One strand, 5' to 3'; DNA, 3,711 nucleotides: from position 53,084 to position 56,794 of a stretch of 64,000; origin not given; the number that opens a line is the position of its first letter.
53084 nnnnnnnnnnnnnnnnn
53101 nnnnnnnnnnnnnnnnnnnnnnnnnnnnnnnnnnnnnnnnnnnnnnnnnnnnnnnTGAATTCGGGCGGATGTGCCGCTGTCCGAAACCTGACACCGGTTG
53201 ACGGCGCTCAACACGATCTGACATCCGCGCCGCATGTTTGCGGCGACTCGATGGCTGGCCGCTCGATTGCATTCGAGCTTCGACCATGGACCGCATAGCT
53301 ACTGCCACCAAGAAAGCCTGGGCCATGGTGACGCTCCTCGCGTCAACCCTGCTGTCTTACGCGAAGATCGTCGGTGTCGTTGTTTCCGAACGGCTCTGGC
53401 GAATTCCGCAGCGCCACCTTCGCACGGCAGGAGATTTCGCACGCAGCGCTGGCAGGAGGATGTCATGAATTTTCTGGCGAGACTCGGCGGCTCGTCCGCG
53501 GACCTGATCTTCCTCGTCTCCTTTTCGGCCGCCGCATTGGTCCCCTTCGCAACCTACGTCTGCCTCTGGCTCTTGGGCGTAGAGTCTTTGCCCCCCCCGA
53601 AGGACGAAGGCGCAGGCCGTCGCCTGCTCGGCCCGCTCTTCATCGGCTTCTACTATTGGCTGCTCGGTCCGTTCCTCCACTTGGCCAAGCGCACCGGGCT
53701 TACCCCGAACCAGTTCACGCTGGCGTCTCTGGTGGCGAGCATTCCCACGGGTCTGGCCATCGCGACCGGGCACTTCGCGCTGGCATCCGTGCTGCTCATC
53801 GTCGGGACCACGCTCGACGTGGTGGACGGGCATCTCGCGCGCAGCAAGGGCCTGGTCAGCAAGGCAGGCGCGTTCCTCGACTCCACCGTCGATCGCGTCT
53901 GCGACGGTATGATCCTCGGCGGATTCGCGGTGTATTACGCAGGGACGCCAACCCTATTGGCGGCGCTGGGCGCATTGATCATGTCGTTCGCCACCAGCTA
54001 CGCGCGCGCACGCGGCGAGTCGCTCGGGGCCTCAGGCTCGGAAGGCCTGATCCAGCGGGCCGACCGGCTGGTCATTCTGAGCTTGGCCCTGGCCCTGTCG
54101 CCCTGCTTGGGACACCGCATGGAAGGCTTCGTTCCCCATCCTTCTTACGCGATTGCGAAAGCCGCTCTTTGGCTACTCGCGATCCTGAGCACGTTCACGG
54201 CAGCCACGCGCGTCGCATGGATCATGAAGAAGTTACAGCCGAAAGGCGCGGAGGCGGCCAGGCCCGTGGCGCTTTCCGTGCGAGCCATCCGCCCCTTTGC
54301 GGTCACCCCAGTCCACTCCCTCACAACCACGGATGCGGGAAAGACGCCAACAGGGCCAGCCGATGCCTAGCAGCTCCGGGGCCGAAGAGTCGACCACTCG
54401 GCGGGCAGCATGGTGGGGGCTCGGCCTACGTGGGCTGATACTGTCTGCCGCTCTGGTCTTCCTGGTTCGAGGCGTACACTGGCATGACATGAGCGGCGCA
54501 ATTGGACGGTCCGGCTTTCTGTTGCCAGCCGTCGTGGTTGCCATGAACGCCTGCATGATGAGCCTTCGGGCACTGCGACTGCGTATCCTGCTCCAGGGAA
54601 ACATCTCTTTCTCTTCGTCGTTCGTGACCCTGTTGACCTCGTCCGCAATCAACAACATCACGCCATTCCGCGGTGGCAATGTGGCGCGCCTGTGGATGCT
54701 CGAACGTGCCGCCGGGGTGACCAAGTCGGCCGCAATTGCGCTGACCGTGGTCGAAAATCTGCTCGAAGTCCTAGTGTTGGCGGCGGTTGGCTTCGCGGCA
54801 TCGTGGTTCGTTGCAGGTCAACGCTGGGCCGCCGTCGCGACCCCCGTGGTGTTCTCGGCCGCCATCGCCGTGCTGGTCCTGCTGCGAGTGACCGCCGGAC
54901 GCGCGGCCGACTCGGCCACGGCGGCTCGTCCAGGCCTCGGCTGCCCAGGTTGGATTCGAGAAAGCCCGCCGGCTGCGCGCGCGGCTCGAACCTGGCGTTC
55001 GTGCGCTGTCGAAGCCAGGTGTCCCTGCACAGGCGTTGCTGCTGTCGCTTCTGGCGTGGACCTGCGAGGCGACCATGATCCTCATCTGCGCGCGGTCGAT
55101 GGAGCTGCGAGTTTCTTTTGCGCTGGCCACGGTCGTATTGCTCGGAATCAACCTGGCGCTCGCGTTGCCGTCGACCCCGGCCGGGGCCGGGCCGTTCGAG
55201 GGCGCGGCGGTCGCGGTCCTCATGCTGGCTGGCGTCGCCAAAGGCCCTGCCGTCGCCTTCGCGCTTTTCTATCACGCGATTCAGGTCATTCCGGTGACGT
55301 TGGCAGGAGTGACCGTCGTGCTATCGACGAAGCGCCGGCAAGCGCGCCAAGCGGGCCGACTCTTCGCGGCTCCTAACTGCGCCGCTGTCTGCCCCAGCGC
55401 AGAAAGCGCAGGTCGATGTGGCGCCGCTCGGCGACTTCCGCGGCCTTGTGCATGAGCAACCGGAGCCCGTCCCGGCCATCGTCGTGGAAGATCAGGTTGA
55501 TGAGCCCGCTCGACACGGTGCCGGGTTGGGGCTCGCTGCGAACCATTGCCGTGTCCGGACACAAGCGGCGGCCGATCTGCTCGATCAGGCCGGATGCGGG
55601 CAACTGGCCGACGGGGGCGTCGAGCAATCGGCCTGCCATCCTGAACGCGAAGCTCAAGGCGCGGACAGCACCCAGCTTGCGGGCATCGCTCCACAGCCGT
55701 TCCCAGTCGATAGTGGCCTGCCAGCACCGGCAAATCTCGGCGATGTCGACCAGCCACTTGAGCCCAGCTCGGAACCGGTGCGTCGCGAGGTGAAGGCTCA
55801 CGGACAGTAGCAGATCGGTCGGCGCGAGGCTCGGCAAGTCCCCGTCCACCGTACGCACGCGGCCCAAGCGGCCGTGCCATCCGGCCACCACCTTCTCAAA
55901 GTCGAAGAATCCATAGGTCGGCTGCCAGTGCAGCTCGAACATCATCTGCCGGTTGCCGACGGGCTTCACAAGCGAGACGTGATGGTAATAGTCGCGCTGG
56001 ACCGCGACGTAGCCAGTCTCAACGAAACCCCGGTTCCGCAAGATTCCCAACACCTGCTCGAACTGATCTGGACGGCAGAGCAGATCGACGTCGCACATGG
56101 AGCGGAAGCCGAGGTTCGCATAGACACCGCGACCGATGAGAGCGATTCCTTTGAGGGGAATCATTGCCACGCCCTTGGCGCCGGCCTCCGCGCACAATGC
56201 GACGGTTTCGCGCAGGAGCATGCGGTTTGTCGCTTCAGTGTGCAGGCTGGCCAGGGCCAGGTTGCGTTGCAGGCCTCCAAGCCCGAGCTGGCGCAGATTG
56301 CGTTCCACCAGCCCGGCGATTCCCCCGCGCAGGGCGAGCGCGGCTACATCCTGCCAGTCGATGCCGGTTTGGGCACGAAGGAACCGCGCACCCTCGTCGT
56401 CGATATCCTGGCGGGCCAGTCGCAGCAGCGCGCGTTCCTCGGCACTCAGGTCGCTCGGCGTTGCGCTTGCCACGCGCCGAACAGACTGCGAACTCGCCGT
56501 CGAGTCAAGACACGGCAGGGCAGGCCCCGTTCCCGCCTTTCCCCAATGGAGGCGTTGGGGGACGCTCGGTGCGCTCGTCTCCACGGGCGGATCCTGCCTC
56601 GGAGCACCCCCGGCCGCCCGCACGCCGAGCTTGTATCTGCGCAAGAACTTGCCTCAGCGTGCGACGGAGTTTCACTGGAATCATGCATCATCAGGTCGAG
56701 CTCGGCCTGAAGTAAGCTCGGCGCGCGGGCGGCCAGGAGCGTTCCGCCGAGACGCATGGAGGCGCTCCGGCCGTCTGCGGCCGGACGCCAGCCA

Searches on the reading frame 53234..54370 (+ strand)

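Call 11: search_protein_families(library=pfam, proteins=[window:53234-54370:+], max_evalue=0.001)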
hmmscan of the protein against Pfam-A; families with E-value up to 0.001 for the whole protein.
window:53234-54370:+ (378 aa): 1 family
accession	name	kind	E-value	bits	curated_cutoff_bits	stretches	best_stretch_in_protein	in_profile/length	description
PF01066.26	CDP-OH_P_transf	-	4.1e-15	56.9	22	1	157-283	3-128/152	CDP-alcohol phosphatidyltransferase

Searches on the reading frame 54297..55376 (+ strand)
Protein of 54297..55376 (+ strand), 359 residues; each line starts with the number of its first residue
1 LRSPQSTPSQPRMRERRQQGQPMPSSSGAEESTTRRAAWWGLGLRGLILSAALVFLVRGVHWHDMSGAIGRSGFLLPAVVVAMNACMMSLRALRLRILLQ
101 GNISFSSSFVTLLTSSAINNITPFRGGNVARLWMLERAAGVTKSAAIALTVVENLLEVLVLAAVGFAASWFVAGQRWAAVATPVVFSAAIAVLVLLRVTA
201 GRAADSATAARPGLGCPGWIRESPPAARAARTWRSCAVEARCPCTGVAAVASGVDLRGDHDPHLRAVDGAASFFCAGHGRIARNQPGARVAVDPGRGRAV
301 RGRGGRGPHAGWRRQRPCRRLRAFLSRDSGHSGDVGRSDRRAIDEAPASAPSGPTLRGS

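Call 11: search_protein_families(library=pfam, proteins=[window:54297-55376:+], max_evalue=0.001)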
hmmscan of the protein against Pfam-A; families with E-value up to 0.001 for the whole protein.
window:54297-55376:+ (359 aa): 1 family
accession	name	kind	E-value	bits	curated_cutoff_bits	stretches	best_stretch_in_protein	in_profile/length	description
PF03706.18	LPG_synthase_TM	-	1.3e-22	81.1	33.4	1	46-204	4-173/302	Lysylphosphatidylglycerol synthase TM region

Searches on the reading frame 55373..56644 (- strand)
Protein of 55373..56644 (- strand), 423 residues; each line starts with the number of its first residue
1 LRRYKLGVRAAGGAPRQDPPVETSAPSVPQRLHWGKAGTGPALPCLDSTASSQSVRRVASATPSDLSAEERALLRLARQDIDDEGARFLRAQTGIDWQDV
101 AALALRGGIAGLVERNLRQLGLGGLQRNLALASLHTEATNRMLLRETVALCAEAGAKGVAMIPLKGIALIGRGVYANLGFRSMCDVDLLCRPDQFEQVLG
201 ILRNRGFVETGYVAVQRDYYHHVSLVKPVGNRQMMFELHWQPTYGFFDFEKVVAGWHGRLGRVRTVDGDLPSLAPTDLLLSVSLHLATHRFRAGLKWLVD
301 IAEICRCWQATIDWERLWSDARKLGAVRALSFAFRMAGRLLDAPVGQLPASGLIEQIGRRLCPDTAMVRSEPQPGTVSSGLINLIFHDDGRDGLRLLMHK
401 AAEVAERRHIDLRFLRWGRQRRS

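Call 8: search_protein_families(library=pfam, proteins=[window:55373-56644:-], max_evalue=0.01)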
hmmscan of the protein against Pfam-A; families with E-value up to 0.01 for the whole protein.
window:55373-56644:- (423 aa): 1 family
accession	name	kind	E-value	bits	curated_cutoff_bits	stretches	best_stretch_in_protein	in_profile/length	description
PF14907.12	NTP_transf_5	-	3e-46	158.5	31.2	1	94-341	2-248/249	Uncharacterised nucleotidyltransferase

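Call 9: search_protein_families(library=ncbifam, proteins=[window:55373-56644:-], max_evalue=0.01)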
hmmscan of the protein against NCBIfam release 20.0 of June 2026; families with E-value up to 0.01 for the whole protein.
window:55373-56644:- (423 aa): 0 families

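Call 30: find_homologous_proteins(query=window:55373-56443:-)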
Query window:55373-56443:- (356 aa): 23 proteins with E <= 0.001 among 8000 candidates.
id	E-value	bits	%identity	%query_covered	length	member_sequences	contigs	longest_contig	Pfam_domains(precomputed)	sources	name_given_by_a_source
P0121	1.8e-236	802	100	100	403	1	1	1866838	PF14907.13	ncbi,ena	-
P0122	3.8e-182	623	77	100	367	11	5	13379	PF14907.13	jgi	jgi:hypothetical protein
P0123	2.0e-179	614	76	100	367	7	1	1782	PF14907.13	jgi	jgi:hypothetical protein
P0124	4.1e-176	603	76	98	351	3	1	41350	PF14907.13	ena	-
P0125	2.0e-167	575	72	99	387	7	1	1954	PF14907.13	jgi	jgi:hypothetical protein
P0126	3.6e-162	558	70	99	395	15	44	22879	PF14907.13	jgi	jgi:hypothetical protein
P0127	7.3e-159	547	70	99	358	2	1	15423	PF14907.13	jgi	-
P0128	7.7e-158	543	70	98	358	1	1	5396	PF14907.13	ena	-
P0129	2.4e-156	538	69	99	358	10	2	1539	PF14907.13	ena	-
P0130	6.7e-151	521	66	98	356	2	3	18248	PF14907.13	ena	-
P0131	4.2e-150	518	67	99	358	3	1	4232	PF14907.13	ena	-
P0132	3.3e-149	515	67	99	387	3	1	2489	PF14907.13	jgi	jgi:hypothetical protein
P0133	8.7e-146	504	77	82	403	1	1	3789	PF14907.13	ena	-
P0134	3.7e-144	498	67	97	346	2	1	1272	PF14907.13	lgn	-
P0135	6.6e-21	93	32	69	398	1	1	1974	PF14907.13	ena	-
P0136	1.4e-17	82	31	92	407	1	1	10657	PF14907.13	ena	-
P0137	2.0e-12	65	29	76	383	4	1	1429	PF14907.13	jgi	jgi:hypothetical protein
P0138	4.5e-10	57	26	83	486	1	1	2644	PF14907.13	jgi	-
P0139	1.0e-8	53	22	71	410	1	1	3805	PF14907.13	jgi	jgi:hypothetical protein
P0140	3.1e-5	41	23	65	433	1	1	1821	PF14907.13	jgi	jgi:Uncharacterised nucleotidyltransferase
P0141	6.0e-5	40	27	55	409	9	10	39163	PF14907.13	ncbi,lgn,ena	-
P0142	3.1e-4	38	28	77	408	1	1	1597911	PF14907.13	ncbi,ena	-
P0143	8.0e-4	37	29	58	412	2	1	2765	PF14907.13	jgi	-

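Call 31: find_encoding_contigs(protein=P0124, flank=10000, max_places=2)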
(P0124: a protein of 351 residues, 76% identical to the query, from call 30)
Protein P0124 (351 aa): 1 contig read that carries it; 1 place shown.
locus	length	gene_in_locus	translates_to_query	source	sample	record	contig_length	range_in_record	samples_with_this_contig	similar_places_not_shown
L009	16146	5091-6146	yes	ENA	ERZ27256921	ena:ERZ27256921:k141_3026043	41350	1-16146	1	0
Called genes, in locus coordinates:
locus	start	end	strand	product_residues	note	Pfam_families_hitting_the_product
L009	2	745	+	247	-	?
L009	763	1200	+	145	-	PF00072:Response_reg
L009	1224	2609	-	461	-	PF02518:HATPase_c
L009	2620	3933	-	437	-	PF00072:Response_reg, PF00563:EAL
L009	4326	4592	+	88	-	PF09957:VapB_antitoxin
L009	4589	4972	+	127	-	PF01850:PIN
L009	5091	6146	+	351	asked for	PF14907:NTP_transf_5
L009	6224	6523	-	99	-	PF08308:PEGA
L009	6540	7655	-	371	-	-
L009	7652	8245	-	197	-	-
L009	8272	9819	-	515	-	PF00117:GATase, PF07722:Peptidase_C26, PF02540:NAD_synthase (faint), PF03054:tRNA_Me_trans (faint), PF00958:GMP_synt_C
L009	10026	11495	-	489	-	PF00478:IMPDH, PF03060:NMO (faint), PF00571:CBS, PF01070:FMN_dh (weak)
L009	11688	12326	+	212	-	PF00440:TetR_N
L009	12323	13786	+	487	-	PF02321:OEP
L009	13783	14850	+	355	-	PF25917:BSH_RND, PF25919:BSH_CusB (faint), PF25973:BSH_CzcB, PF25954:Beta-barrel_RND_2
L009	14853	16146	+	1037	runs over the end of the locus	PF00873:ACR_tran, PF03176:MMPL (weak), PF02355:SecD_SecF_C (faint)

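Call 32: find_encoding_contigs(protein=P0126, flank=10000, max_places=3)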
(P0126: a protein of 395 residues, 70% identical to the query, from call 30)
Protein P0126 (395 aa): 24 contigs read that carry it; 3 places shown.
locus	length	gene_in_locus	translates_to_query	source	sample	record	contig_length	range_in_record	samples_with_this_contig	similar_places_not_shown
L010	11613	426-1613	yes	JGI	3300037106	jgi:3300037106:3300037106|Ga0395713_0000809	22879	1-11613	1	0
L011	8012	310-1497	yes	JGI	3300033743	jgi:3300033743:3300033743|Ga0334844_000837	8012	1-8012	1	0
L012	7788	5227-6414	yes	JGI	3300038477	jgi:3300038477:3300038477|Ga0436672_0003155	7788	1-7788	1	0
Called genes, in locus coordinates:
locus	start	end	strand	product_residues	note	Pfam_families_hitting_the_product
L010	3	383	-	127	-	?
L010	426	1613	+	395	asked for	PF14907:NTP_transf_5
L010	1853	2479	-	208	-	PF00702:Hydrolase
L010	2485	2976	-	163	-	PF03449:GreA_GreB_N, PF01272:GreA_GreB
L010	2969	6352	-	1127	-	PF25596:CPSase_L_D1, PF02786:CPSase_L_D2, PF02787:CPSase_L_D3, PF25596:CPSase_L_D1, PF02222:ATP-grasp (weak), PF02786:CPSase_L_D2, PF15632:ATPgrasp_Ter (weak), PF02142:MGS, +1 more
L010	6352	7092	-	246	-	PF13646:HEAT_2 (weak)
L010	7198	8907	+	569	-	-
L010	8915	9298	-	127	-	PF25390:WD40_RLD, PF13540:RCC1_2, PF00415:RCC1, PF13540:RCC1_2 (weak)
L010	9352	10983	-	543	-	-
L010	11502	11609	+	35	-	-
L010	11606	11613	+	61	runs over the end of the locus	-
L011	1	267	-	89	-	?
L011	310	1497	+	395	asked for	PF14907:NTP_transf_5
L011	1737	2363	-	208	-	PF00702:Hydrolase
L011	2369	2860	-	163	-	PF03449:GreA_GreB_N, PF01272:GreA_GreB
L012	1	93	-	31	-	?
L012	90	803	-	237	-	-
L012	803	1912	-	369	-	PF13353:Fer4_12 (weak), PF04055:Radical_SAM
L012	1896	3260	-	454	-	PF05402:PqqD, PF04055:Radical_SAM, PF13186:SPASM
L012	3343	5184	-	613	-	PF00005:ABC_tran, PF13304:AAA_21 (faint)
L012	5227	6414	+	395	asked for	PF14907:NTP_transf_5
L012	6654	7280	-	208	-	PF00702:Hydrolase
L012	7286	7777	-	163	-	PF03449:GreA_GreB_N, PF01272:GreA_GreB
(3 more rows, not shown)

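Call 62: search_protein_families(library=ncbifam, proteins=[L012:1896-3260:-, L012:803-1912:-, L012:90-803:-], max_evalue=0.00001)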
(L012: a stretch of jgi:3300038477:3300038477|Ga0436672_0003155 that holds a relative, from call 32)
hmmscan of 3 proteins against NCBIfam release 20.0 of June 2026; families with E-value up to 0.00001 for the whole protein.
L012:1896-3260:- (454 aa): 67 families (the best 25 are shown)
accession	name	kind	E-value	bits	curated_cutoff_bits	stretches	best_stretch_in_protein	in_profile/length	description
TIGR04250.1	SCM_rSAM_ScmE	equivalog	1.9e-117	392.2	400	1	96-452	1-358/358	SynChlorMet cassette radical SAM/SPASM protein ScmE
NF050035.1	rSAM_WgK_link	exception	2.1e-39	135.5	650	1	94-256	5-167/367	radical SAM/SPASM peptide maturase WgkB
NF045574.1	sacti_mat_StsB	exception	1.2e-38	133.2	625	2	91-267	88-262/466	StsB family radical SAM/SPASM domain sactipeptide maturase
TIGR04545.1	rSAM_ahbD_hemeb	equivalog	1.2e-34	120.3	500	1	104-441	6-337/339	heme b synthase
TIGR04347.1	pseudo_SAM_Halo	equivalog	4.6e-33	115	525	1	90-441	29-384/390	TIGR04347 family pseudo-SAM/SPASM protein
TIGR04054.1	rSAM_NirJ1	equivalog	3.1e-32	111.7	650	1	102-260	40-197/387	putative heme d1 biosynthesis radical SAM protein NirJ1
TIGR04051.1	rSAM_NirJ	equivalog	5.1e-32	111.2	515.45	2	106-262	10-165/354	heme d1 biosynthesis radical SAM protein NirJ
TIGR03962.1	mycofact_rSAM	equivalog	5.4e-31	108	265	1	95-259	9-172/339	mycofactocin radical SAM maturase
TIGR04546.1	rSAM_ahbC_deAc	equivalog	5.7e-30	104.4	650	1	94-262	36-202/390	12,18-didecarboxysiroheme deacetylase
TIGR04303.1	GeoRSP_rSAM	equivalog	6.1e-30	104.9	400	2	95-259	2-163/325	GeoRSP system radical SAM/SPASM protein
TIGR04053.2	TIGR04053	equivalog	6.4e-30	104.6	395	2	94-323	4-233/366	TIGR04053 family radical SAM/SPASM domain-containing protein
TIGR04055.1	rSAM_NirJ2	equivalog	6.8e-26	91.6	500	1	104-260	6-161/326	putative heme d1 biosynthesis radical SAM protein NirJ2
TIGR03913.1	rad_SAM_trio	equivalog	2.6e-24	85.5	591.75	1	99-431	20-345/477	GDL motif peptide-associated radical SAM/SPASM maturase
TIGR02109.1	PQQ_syn_pqqE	equivalog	2.9e-24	85.7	381.35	1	96-261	5-170/358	pyrroloquinoline quinone biosynthesis protein PqqE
TIGR04103.1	rSAM_nif11_3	equivalog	3.1e-24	85.3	725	1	104-422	11-326/412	nif11-class peptide radical SAM maturase 3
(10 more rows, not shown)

L012:803-1912:- (369 aa): 57 families (the best 25 are shown)
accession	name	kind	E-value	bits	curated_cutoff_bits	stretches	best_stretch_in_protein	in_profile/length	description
TIGR04251.1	SCM_rSAM_ScmF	equivalog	1.1e-101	340.7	400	1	9-355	2-353/353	SynChlorMet cassette radical SAM/SPASM protein ScmF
TIGR04545.1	rSAM_ahbD_hemeb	equivalog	1.6e-41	142.9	500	2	18-199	7-187/339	heme b synthase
TIGR04055.1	rSAM_NirJ2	equivalog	3.8e-31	108.8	500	1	20-341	9-322/326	putative heme d1 biosynthesis radical SAM protein NirJ2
TIGR04053.2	TIGR04053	equivalog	5.7e-30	104.8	395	1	18-197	15-196/366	TIGR04053 family radical SAM/SPASM domain-containing protein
TIGR04303.1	GeoRSP_rSAM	equivalog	7.7e-29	101.3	400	1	17-335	11-318/325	GeoRSP system radical SAM/SPASM protein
TIGR04051.1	rSAM_NirJ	equivalog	2.8e-27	95.6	515.45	1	17-195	8-184/354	heme d1 biosynthesis radical SAM protein NirJ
TIGR03962.1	mycofact_rSAM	equivalog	9.5e-27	94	265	1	17-332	18-322/339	mycofactocin radical SAM maturase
NF050035.1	rSAM_WgK_link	exception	9.7e-27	93.9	650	1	15-196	13-193/367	radical SAM/SPASM peptide maturase WgkB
TIGR04250.1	SCM_rSAM_ScmE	equivalog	2.9e-26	92.2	400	1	16-197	8-189/358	SynChlorMet cassette radical SAM/SPASM protein ScmE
NF045574.1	sacti_mat_StsB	exception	7.5e-25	87.7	625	1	5-333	90-405/466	StsB family radical SAM/SPASM domain sactipeptide maturase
TIGR04347.1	pseudo_SAM_Halo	equivalog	1.3e-22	80.6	525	1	18-146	45-172/390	TIGR04347 family pseudo-SAM/SPASM protein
TIGR02666.1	moaA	equivalog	9e-22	77.5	284.05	1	17-213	16-217/336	GTP 3',8-cyclase MoaA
TIGR02668.1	moaA_archaeal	equivalog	1.6e-21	76.6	325.25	1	10-192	9-189/303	GTP 3',8-cyclase MoaA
TIGR04054.1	rSAM_NirJ1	equivalog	1.9e-21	76.1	650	1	18-144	43-168/387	putative heme d1 biosynthesis radical SAM protein NirJ1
TIGR04317.1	W_rSAM_matur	equivalog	7.6e-21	74.6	380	1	11-320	4-320/349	tungsten cofactor oxidoreductase radical SAM maturase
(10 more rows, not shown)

L012:90-803:- (237 aa): 2 families
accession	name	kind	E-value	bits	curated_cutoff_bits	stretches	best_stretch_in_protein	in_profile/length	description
TIGR02228.1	sigpep_I_arch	equivalog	8.4e-17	61.5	51.85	1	4-81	35-119/158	signal peptidase I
NF046067.1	SigPepSipWBacil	equivalog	5.1e-06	26.2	190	1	5-68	43-112/189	signal peptidase I SipW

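Call 78: find_related_loci(query=A4, collection=metagenome_contigs, flank=10000)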
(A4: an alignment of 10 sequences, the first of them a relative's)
Query A4 (403 aa) in metagenome_contigs; peptide patterns used: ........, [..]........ (x = any residue, [..] = any of these).
35 stretches matched a pattern; 8 encode a relative of the query (tblastn E <= 1e-3); 8 distinct loci.
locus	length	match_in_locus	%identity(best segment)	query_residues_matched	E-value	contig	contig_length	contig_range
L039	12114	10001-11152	77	20-403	0e+0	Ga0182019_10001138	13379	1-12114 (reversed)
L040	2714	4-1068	78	49-403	0e+0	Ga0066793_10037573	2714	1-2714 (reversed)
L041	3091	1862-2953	70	38-401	0e+0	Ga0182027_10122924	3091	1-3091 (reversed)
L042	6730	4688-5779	70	38-401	6e-173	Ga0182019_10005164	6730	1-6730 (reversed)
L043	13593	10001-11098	70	38-403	3e-170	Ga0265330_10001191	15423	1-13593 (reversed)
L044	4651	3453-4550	69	38-403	5e-170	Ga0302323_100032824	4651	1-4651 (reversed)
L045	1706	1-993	74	73-403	3e-177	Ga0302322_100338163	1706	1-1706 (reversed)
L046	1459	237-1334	67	38-403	7e-176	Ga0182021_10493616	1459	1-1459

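Call 80: search_protein_families(library=padloc, proteins=[window:55373-56584:-], max_evalue=0.001)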
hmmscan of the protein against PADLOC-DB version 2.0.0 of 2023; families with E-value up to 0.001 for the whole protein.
window:55373-56584:- (403 aa): 0 families
